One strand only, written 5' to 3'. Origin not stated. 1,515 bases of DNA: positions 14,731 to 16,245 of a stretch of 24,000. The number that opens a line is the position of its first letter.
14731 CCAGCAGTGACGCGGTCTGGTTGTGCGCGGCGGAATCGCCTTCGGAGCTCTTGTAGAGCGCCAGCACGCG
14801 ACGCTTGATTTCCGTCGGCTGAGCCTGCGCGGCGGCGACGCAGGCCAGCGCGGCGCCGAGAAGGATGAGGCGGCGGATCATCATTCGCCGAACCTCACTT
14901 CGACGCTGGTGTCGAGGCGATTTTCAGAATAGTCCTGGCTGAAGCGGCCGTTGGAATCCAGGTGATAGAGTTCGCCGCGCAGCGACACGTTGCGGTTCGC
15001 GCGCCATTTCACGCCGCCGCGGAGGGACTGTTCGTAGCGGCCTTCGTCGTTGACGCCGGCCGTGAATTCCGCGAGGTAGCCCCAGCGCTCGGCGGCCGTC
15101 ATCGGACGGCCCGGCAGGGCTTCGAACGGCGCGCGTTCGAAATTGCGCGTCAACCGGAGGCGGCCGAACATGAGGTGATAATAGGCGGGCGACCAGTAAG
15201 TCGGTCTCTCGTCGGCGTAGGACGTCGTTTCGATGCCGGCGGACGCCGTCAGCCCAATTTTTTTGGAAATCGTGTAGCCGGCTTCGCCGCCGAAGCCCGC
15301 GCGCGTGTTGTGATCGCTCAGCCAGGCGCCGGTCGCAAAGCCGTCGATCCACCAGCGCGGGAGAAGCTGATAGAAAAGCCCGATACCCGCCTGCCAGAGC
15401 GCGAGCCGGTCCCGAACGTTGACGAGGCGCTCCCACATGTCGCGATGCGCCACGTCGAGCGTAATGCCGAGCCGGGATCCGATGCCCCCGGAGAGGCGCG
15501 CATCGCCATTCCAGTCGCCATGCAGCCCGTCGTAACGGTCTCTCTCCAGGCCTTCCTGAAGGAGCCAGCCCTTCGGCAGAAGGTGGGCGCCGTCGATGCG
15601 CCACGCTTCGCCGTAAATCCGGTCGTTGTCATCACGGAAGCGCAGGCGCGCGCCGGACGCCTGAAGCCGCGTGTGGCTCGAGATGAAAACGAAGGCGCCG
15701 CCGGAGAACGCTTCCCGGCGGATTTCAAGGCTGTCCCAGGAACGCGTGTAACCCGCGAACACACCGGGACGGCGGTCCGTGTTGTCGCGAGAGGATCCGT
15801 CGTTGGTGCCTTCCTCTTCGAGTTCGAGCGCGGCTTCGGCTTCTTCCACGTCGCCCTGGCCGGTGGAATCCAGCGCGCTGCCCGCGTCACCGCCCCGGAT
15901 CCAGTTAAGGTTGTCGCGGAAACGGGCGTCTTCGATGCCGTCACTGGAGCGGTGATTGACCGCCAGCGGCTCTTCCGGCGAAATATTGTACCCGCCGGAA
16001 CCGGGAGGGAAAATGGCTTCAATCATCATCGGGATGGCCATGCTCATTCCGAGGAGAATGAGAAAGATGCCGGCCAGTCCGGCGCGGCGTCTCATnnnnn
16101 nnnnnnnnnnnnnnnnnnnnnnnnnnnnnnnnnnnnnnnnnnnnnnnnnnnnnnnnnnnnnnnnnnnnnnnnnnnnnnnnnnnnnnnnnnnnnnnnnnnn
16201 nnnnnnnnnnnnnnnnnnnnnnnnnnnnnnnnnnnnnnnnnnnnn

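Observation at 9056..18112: Pel-type exopolysaccharide operon with non-canonical order and content: pelD, solenoid, OM barrel, pelA(deacetylase), pelF, pelG, pelA(hydrolase)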

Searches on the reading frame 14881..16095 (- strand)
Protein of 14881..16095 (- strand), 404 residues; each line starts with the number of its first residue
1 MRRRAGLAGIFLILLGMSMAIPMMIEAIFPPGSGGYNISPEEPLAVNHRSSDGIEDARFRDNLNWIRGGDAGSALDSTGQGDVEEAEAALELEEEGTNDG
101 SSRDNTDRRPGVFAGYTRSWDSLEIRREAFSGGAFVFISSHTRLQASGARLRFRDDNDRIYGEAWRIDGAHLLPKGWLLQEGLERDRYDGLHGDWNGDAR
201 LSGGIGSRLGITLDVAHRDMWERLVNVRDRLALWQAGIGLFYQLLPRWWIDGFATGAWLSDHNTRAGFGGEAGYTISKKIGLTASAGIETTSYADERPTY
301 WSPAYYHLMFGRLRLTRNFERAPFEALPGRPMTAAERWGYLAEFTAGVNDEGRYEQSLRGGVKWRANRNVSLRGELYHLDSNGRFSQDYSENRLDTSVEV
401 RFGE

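Call 4: search_protein_families(library=pfam, proteins=[window:14881-16095:-], max_evalue=0.01)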
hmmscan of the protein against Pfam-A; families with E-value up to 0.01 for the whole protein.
window:14881-16095:- (404 aa): 0 families

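Call 5: search_protein_families(library=ncbifam, proteins=[window:14881-16095:-], max_evalue=0.01)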
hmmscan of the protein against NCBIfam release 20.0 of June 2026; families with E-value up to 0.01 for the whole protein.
window:14881-16095:- (404 aa): 0 families

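Call 12: find_homologous_proteins(query=window:14881-16095:-)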
Query window:14881-16095:- (404 aa): 11 proteins with E <= 0.001 among 8000 candidates.
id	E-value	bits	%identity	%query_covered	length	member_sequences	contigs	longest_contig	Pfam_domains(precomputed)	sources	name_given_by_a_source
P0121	1.4e-272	922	100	100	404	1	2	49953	-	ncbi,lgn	-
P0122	1.5e-160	553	63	100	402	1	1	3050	-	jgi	-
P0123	3.0e-157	542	60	100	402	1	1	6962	-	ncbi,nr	ncbi:MAG: hypothetical protein JO102_07655 [Elusimicrobia bacterium]|nr:hypothetical protein [Elusim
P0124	2.5e-153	529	59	100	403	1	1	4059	-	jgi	jgi:hypothetical protein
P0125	1.3e-149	517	59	100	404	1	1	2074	-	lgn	-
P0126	4.1e-134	466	54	99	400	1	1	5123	-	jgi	jgi:hypothetical protein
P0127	5.3e-134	466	54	99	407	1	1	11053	-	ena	-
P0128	4.9e-133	462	53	100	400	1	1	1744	-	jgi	jgi:hypothetical protein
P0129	1.0e-132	461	54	99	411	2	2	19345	-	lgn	-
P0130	5.6e-131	456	51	99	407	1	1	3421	-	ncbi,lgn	-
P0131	1.1e-128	448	51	100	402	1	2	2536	-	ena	-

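Call 20: predict_structure(alignment_id=A1)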
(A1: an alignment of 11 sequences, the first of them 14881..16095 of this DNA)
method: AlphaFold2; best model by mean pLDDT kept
length: 404 residues; sequences in the alignment: 11
mean_pLDDT: 71.6   pTM: 0.64
mean pLDDT of the five models: 71.6, 70.7, 70.0, 54.8, 34.7
residues with pLDDT >= 90: 98; 70-90: 160; 50-70: 58; < 50: 88
segments of 3 or more residues with pLDDT < 50: 1-4, 22-103
pLDDT, mean of each block of 10 residues (from residue 1): 52 63 44 31 31 39 32 24 34 33 62 92 76 91 90 71 88 85 80 78 84 85 56 86 87 86 82 89 91 69 76 89 70 85 91 89 90 93 75 92 78
secondary structure, 60 per line:
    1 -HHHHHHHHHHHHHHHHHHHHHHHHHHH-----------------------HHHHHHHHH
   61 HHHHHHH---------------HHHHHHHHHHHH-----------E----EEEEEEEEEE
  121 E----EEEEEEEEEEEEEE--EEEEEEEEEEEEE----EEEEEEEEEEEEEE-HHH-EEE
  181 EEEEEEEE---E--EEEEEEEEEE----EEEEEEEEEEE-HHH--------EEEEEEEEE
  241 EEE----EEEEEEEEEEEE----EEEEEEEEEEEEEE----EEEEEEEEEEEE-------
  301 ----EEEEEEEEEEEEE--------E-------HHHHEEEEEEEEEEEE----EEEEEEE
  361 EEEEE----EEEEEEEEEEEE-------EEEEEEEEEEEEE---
elements in order: H2-28 H52-67 H83-94 E111-121 E126-139 E142-154 E159-172 E178-188 E195-204 E209-219 E232-243 E248-259 E264-277 E282-293 E305-317 H334-337 E338-349 E354-365 E370-381 E389-401

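Call 23: fold_search(model_id=the predicted structure, library=pdb)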
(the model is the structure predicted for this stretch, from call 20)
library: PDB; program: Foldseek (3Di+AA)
matches with E <= 10: 1012; with E <= 0.001: 421
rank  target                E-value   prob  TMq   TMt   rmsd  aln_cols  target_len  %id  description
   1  9h80_M                2.5e-12  1.00  0.58  0.60   9.8       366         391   12  Structure of the outer membrane exopolysaccharide transporter PelBC (released 2025-06-11)
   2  4y25                  2.4e-11  1.00  0.56  0.75   4.5       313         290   10  Bacterial polysaccharide outer membrane secretin (released 2016-03-16)
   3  6tzk                  3.1e-10  1.00  0.55  0.50   5.9       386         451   11  Bacterial cellulose synthase outermembrane channel BcsC with terminal TPR repeat (released 2019-10-23)
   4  2f1c                  2.1e-09  1.00  0.38  0.55  11.2       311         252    9  Crystal structure of the monomeric porin OmpG (released 2006-06-27)
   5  5ldt_A                2.9e-09  1.00  0.34  0.35  11.7       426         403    8  Crystal Structures of MOMP from Campylobacter jejuni (released 2016-10-26)
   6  3pgr                  6.7e-09  1.00  0.35  0.37  10.0       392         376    8  Asp348Arg mutant of EcFadL (released 2011-05-25)
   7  9b8a                  7.5e-09  1.00  0.55  0.41   5.9       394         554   11  Cryo-EM structure of E. coli cellulose synthase subunit C (released 2025-02-19)
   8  4fsp                  9.9e-09  1.00  0.40  0.44  10.8       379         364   10  Crystal Structure of Pseudomonas aeruginosa OccK11 (OpdR) (released 2013-07-24)
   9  9b8h_A                1.2e-08  1.00  0.56  0.39   5.5       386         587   11  Cryo-EM structure of E. coli cellulose synthase subunit C with cellotetraose (released 2025-02-19)
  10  2wvp                  1.3e-08  1.00  0.39  0.56  11.0       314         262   10  Synthetically modified OmpG (released 2010-07-14)
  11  3pgs_A                1.7e-08  1.00  0.35  0.33  15.1       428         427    9  Phe3Gly mutant of EcFadL (released 2011-05-25)
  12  3szv                  1.8e-08  1.00  0.41  0.44  10.5       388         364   13  Crystal structure of Pseudomonas aeruginosa OccK3 (OpdO) (released 2012-02-08)
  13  3pgs_B                2.0e-08  1.00  0.38  0.37  14.8       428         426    7  Phe3Gly mutant of EcFadL (released 2011-05-25)
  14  2y0l                  2.0e-08  1.00  0.39  0.43  10.7       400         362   10  Crystal Structure of Pseudomonas Aeruginosa OpdO (released 2011-12-21)
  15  2r89_A                2.0e-08  1.00  0.34  0.36  10.1       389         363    8  Crystal structure of the long-chain fatty acid transporter FadL mutant delta N3 (released 2008-09-23)
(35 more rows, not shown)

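Call 24: search_solved_structures(query=A1, max_evalue=10)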
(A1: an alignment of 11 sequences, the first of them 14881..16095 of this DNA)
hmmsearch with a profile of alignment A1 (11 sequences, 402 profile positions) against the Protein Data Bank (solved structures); distinct sequences matched with E-value up to 10: 1.
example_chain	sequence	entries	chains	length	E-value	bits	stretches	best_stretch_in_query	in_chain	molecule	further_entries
9nvg_H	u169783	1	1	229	0.98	11.5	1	195-254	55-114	COV2-3835 Fab Heavy Chain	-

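Call 28: search_protein_representatives(alignment_id=A1)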
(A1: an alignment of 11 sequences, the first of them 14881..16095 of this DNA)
Query: 11 sequences, 402 profile positions. Proteins with E-value up to 0.001 (for the whole library): 9; up to 1e-10: 5; up to 1e-30: 5. The best 9 are listed.
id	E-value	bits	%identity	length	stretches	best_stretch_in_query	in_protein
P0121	1.7e-200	682.5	-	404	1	1-402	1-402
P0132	1.1e-108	380.2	-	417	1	4-401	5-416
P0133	6.5e-96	338.2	-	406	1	3-402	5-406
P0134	9.4e-83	294.8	-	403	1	4-399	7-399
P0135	3.8e-73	263.2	-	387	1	3-402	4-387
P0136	1.4e-05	40.7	-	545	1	114-307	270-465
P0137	1.1e-04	37.7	-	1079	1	190-314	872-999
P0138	3.2e-04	36.2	-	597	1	176-307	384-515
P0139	3.7e-04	36.0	-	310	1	197-308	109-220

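Call 29: search_protein_families(library=pfam, proteins=[P0132, P0133, P0134, P0135, P0136, P0137, P0138, P0139], max_evalue=0.01)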
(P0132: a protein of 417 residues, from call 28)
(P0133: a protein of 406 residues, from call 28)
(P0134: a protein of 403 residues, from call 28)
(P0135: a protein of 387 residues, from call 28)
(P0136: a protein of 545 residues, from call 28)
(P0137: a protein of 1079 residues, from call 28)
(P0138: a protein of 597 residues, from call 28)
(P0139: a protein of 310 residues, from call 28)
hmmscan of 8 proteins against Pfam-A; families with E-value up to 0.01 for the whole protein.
P0132 (417 aa): 1 family
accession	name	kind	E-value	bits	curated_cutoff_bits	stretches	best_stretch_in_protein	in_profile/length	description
PF13505.12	OMP_b-brl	-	0.0063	17.1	28.7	0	248-401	8-158/175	Outer membrane protein beta-barrel domain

P0133 (406 aa): 0 families

P0134 (403 aa): 0 families

P0135 (387 aa): 1 family
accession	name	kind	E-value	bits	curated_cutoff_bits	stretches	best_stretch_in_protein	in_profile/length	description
PF13505.12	OMP_b-brl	-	0.00048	20.8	28.7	0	214-252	129-167/175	Outer membrane protein beta-barrel domain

P0136 (545 aa): 22 families
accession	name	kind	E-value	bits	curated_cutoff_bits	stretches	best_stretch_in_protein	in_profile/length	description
PF14559.12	TPR_19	-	1.1e-22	80.6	25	3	129-180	5-56/68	Tetratricopeptide repeat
PF13428.12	TPR_14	-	1.2e-13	50.7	23.5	3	117-157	3-43/44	Tetratricopeptide repeat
PF07719.23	TPR_2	-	4.2e-11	42.5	27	1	120-148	6-34/34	Tetratricopeptide repeat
PF13432.12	TPR_16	-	4.6e-11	43.4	32.7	0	153-199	1-47/65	Tetratricopeptide repeat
PF23914.1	TPR_CcmH_CycH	-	5.2e-09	36.6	42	1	57-143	61-149/158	Cytochrome c-type biogenesis protein H TPR domain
PF24575.1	TPR_Slam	-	2.5e-08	34.7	35.2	1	122-170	54-102/104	Surface lipoprotein assembly modifier, N-terminal TPR repeats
PF13414.12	TPR_11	-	5.5e-08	32.8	26.8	0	128-159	7-38/42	TPR repeat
PF00515.34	TPR_1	-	1.1e-07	31.8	27.8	1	119-148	5-34/34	Tetratricopeptide repeat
PF13429.12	TPR_15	-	1e-06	28.9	26.2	1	48-176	148-275/280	Tetratricopeptide repeat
PF13181.12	TPR_8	-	1.1e-06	28.8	25.7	0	121-147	7-33/34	Tetratricopeptide repeat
PF13431.12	TPR_17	-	1.3e-06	28.7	24.4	0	137-169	1-33/34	Tetratricopeptide repeat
PF13424.12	TPR_12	-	1.3e-05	25.7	30.1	1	130-177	25-73/77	Tetratricopeptide repeat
PF13174.12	TPR_6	-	2e-05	25.4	26.3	0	121-147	6-32/33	Tetratricopeptide repeat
PF25064.1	ARM_TT21_5th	-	3.8e-05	24.4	27.8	0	159-207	11-59/117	TT21 fifth ARM repeats domain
PF13176.12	TPR_7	-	0.00011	22.5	27.9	0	120-148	4-34/36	Tetratricopeptide repeat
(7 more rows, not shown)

P0137 (1079 aa): 19 families
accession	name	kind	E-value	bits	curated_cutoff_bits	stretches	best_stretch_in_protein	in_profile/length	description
PF14559.12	TPR_19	-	4.9e-41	139.3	25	8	464-519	3-58/68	Tetratricopeptide repeat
PF13432.12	TPR_16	-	4.5e-28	97.8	32.7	5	628-689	3-64/65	Tetratricopeptide repeat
PF13428.12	TPR_14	-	3.9e-27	92.4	23.5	3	452-494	1-43/44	Tetratricopeptide repeat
PF07719.23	TPR_2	-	3.4e-15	55.3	27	0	657-682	2-27/34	Tetratricopeptide repeat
PF14561.12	TPR_20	-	1.1e-14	55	25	1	644-677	10-43/90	Tetratricopeptide repeat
PF24575.1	TPR_Slam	-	6.4e-12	46.3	35.2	1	636-675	61-100/104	Surface lipoprotein assembly modifier, N-terminal TPR repeats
PF23914.1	TPR_CcmH_CycH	-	1.8e-11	44.6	42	2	578-689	40-154/158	Cytochrome c-type biogenesis protein H TPR domain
PF13431.12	TPR_17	-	3.3e-11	43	24.4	0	645-676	2-33/34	Tetratricopeptide repeat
PF12895.13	ANAPC3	-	1.6e-10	41.6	27.2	1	607-681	8-81/82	Anaphase-promoting complex, cyclosome, subunit 3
PF12569.14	NatA_aux_su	-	8.8e-08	32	33.3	0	454-546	6-99/515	N-terminal acetyltransferase A, auxiliary subunit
PF13174.12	TPR_6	-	1.2e-07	32.4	26.3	0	285-314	3-32/33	Tetratricopeptide repeat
PF13424.12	TPR_12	-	1.7e-06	28.6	30.1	1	627-681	8-70/77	Tetratricopeptide repeat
PF13414.12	TPR_11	-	2.2e-06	27.7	26.8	1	636-669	8-41/42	TPR repeat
PF22890.2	TPR_EMC2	-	1.6e-05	25.5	27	1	421-527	19-127/145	EMC2 TPR-like repeat domain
PF25064.1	ARM_TT21_5th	-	2.8e-05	24.8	27.8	0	459-553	8-102/117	TT21 fifth ARM repeats domain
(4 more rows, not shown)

P0138 (597 aa): 27 families (the best 25 are shown)
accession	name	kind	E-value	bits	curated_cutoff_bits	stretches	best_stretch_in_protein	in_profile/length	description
PF14559.12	TPR_19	-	5.2e-28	97.6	25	4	67-112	1-46/68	Tetratricopeptide repeat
PF07719.23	TPR_2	-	4e-24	83.1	27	3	194-226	2-34/34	Tetratricopeptide repeat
PF13428.12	TPR_14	-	1.7e-23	81.1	23.5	5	58-100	2-44/44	Tetratricopeptide repeat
PF13181.12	TPR_8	-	3.3e-21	74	25.7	1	194-226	2-34/34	Tetratricopeptide repeat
PF00515.34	TPR_1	-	3.1e-20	71.5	27.8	2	227-258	1-32/34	Tetratricopeptide repeat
PF13432.12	TPR_16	-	3e-19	69.5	32.7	2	29-87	3-61/65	Tetratricopeptide repeat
PF13431.12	TPR_17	-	1.5e-17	62.7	24.4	1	79-112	1-34/34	Tetratricopeptide repeat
PF23914.1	TPR_CcmH_CycH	-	2.6e-17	63.6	42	1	46-159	39-155/158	Cytochrome c-type biogenesis protein H TPR domain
PF13414.12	TPR_11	-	6.8e-14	51.7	26.8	1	201-237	2-38/42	TPR repeat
PF13424.12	TPR_12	-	1.5e-13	51.2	30.1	2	194-257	4-75/77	Tetratricopeptide repeat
PF12895.13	ANAPC3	-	8.2e-13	48.9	27.2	1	71-150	3-81/82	Anaphase-promoting complex, cyclosome, subunit 3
PF14561.12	TPR_20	-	6.1e-12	46.2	25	2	76-155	7-85/90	Tetratricopeptide repeat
PF13429.12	TPR_15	-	1.5e-11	44.7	26.2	1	97-215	152-270/280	Tetratricopeptide repeat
PF09295.16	ChAPs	-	1.6e-08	34.4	20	2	127-253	171-294/395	ChAPs (Chs5p-Arf1p-binding proteins)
PF25058.1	ARM_TT21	-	6e-08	33.2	27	1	32-104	66-141/155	Tetratricopeptide repeat protein 21 ARM repeat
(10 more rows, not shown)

P0139 (310 aa): 1 family
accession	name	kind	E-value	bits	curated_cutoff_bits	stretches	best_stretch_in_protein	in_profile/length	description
PF05420.17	BCSC_C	-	0.0042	16.8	23.5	1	211-248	220-257/336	Cellulose synthase operon protein C C-terminus (BCSC_C)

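Call 32: find_encoding_contigs(protein=P0137, flank=10000, max_places=2)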
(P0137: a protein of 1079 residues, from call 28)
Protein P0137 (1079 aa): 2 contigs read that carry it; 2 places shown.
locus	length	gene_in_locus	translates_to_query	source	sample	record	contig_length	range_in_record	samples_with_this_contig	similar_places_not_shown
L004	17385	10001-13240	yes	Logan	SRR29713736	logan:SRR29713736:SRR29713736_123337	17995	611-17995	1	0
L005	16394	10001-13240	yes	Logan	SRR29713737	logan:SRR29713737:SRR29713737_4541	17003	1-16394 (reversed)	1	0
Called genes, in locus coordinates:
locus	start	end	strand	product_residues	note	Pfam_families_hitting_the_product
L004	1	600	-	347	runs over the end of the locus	PF02653:BPD_transp_2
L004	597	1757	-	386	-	PF02653:BPD_transp_2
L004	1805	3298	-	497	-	PF00005:ABC_tran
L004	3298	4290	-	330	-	PF00532:Peripla_BP_1 (weak), PF13407:Peripla_BP_4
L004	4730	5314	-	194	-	PF02082:Rrf2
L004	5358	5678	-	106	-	-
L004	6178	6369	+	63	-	-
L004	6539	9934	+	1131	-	PF00069:Pkinase, PF07714:PK_Tyr_Ser-Thr, PF13174:TPR_6 (faint), PF13424:TPR_12 (faint), PF13432:TPR_16 (faint), PF07719:TPR_2 (faint), PF13428:TPR_14 (faint), PF14559:TPR_19 (weak), +4 more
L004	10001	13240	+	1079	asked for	PF14561:TPR_20 (faint), PF13428:TPR_14 (faint), PF13432:TPR_16, PF14559:TPR_19, PF23914:TPR_CcmH_CycH (weak), PF14559:TPR_19 (weak), PF13432:TPR_16, PF14559:TPR_19, +10 more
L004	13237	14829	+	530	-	PF13506:Glyco_transf_21, PF13641:Glyco_tranf_2_3, PF00535:Glycos_transf_2, PF13632:Glyco_trans_2_3, PF03552:Cellulose_synt (weak)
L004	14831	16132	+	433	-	PF01270:Glyco_hydro_8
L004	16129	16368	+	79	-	-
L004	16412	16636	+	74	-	-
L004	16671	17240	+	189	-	PF14512:TM1586_NiRdase (faint), PF00881:Nitroreductase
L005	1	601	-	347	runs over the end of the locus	PF02653:BPD_transp_2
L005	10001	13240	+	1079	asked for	PF14561:TPR_20 (faint), PF13428:TPR_14 (faint), PF13432:TPR_16, PF14559:TPR_19, PF23914:TPR_CcmH_CycH (weak), PF14559:TPR_19 (weak), PF13432:TPR_16, PF14559:TPR_19, +10 more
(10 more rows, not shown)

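Call 33: find_related_loci(query=A2, collection=genome_contigs, flank=10000)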
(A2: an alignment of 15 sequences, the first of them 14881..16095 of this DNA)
Query A2 (404 aa) in genome_contigs; peptide patterns used: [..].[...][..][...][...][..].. (x = any residue, [..] = any of these).
36 stretches matched a pattern; 1 encode a relative of the query (tblastn E <= 1e-3); 1 distinct loci.
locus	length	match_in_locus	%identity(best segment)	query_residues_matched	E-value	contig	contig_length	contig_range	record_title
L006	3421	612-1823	51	3-402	8e-129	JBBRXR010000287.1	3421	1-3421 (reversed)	MAG: Elusimicrobiota bacterium isolate La5_concoct.038 La5_concoct.038_K_3357664_L_3421_cov_11.0000, whole genome shotgu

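Call 55: find_encoding_contigs(protein=P0136, flank=10000, max_places=2)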
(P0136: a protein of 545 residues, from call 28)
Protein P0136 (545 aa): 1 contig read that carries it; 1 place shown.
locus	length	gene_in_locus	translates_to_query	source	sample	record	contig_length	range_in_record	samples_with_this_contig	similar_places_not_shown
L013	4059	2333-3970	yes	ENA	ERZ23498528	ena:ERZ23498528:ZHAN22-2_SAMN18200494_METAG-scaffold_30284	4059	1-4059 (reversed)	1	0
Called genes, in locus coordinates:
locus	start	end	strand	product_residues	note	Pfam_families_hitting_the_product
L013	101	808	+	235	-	-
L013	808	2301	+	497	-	PF13641:Glyco_tranf_2_3, PF00535:Glycos_transf_2, PF13506:Glyco_transf_21 (weak), PF13632:Glyco_trans_2_3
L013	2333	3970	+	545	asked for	PF13429:TPR_15 (weak), PF07719:TPR_2 (faint), PF13428:TPR_14 (faint), PF13432:TPR_16 (faint), PF00515:TPR_1 (faint), PF14559:TPR_19 (weak), PF24575:TPR_Slam (weak), PF14559:TPR_19, +5 more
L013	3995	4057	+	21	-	?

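Call 56: find_encoding_contigs(protein=P0138, flank=10000, max_places=2)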
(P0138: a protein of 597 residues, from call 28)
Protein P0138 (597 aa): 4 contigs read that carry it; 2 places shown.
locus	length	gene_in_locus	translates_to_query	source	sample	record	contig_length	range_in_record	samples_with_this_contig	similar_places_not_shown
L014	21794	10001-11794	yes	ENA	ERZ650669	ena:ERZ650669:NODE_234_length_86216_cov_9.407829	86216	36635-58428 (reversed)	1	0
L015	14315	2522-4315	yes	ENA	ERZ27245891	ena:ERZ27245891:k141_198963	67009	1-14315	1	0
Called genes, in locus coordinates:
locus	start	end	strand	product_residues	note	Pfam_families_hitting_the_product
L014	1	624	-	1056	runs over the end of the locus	PF02811:PHP, PF07733:DNA_pol3_alpha, PF17657:DNA_pol3_finger, PF14579:HHH_6, PF01336:tRNA_anti-codon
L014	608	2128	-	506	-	PF00817:IMS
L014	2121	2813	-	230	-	PF00154:RecA_N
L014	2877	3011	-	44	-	-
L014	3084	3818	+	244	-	PF13646:HEAT_2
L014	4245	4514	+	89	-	-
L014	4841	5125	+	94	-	-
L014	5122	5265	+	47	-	-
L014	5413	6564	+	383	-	PF07690:MFS_1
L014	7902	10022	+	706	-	PF09960:DUF2194, PF10096:DUF2334 (weak)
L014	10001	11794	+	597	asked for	PF13432:TPR_16, PF14559:TPR_19 (weak), PF23914:TPR_CcmH_CycH, PF12895:ANAPC3 (weak), PF14559:TPR_19, PF13429:TPR_15 (weak), PF14559:TPR_19, PF13414:TPR_11, +20 more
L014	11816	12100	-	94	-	-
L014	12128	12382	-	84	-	-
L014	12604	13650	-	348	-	PF01116:F_bP_aldolase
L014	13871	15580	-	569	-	PF21185:RecD_N, PF00580:UvrD-helicase (weak), PF13245:AAA_19, PF13604:AAA_30, PF05127:NAT10_TcmA_helicase (weak), PF18335:SH3_13 (weak), PF01443:Viral_helicase1 (weak), PF13538:UvrD_C_2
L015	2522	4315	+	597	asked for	PF13432:TPR_16, PF14559:TPR_19 (weak), PF23914:TPR_CcmH_CycH, PF12895:ANAPC3 (weak), PF14559:TPR_19, PF13429:TPR_15 (weak), PF14559:TPR_19, PF13414:TPR_11, +20 more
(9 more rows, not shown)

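Call 73: find_related_loci(query=A2, collection=metagenome_contigs, flank=8000)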
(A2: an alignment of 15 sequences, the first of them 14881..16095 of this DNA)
Query A2 (404 aa) in metagenome_contigs; peptide patterns used: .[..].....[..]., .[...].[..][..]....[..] (x = any residue, [..] = any of these).
144 stretches matched a pattern; 2 encode a relative of the query (tblastn E <= 1e-3); 2 distinct loci.
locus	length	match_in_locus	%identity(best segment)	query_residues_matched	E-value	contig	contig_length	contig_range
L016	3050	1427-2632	63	1-402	1e-168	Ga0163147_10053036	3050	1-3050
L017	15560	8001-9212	53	3-402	7e-137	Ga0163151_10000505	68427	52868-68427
